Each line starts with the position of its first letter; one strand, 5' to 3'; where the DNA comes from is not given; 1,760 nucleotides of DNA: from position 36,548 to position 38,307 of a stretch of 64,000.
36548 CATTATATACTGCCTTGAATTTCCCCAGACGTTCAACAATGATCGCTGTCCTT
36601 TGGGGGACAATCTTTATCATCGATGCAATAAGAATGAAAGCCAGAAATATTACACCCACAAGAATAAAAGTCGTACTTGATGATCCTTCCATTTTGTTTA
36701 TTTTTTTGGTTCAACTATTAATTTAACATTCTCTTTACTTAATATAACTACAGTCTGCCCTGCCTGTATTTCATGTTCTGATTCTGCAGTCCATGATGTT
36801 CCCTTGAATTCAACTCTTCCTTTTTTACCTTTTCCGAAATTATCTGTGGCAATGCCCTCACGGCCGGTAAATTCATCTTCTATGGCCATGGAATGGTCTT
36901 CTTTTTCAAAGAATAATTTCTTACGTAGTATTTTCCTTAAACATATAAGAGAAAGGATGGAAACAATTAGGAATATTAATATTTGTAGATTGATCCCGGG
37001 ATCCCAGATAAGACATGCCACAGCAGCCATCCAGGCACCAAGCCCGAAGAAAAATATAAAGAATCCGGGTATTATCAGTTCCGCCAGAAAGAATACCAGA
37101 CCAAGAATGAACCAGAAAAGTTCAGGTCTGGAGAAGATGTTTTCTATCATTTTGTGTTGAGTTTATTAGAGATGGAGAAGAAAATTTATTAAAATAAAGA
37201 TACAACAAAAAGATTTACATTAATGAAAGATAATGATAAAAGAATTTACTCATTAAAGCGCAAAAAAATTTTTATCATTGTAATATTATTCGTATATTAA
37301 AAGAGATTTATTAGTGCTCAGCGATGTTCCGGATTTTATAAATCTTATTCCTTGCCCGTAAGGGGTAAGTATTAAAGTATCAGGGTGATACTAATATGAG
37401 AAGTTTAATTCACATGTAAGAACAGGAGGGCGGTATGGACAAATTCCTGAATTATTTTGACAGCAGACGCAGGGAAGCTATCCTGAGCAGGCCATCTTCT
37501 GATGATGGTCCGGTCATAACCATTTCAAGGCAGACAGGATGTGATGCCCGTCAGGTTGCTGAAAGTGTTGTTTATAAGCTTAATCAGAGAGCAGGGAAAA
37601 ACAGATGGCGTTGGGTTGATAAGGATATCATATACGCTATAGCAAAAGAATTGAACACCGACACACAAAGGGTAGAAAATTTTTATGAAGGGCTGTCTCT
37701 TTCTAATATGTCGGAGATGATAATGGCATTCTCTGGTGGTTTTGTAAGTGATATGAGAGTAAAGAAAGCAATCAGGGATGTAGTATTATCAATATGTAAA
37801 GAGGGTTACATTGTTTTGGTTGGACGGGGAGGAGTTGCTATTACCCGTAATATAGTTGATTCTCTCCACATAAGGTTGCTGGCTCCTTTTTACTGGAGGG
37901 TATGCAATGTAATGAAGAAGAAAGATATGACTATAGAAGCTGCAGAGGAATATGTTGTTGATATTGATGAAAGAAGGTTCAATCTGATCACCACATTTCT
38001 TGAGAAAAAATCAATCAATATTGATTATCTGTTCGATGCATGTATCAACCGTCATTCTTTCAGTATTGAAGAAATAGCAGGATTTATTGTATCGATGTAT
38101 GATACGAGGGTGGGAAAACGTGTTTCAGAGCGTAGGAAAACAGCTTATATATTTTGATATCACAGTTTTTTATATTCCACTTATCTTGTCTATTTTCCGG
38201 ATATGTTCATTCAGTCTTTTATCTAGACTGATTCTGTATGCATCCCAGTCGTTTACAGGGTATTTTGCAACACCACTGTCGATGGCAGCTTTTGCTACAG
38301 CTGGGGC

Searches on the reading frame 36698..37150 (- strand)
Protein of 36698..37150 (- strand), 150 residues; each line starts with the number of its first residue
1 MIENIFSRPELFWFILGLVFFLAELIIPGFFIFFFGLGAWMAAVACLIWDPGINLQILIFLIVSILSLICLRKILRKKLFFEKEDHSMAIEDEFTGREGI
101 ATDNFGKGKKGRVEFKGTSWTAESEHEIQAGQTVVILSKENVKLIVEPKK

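Call 57: search_protein_families(library=pfam, proteins=[window:36698-37150:-], max_evalue=0.00001)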
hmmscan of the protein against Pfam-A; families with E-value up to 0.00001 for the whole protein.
window:36698-37150:- (150 aa): 1 family
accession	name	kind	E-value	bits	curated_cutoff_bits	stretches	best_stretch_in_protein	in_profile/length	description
PF01957.25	NfeD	-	1e-13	51.7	29.1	1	92-148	2-57/57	NfeD-like C-terminal, partner-binding domain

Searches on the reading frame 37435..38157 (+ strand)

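Call 40: search_protein_families(library=pfam, proteins=[window:37435-38157:+], max_evalue=0.0001)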
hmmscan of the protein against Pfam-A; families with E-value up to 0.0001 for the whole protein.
window:37435-38157:+ (240 aa): 1 family
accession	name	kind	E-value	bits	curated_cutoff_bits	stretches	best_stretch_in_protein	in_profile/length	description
PF13189.12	Cytidylate_kin2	-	8.1e-27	94.9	28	1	27-206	1-174/176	Cytidylate kinase-like family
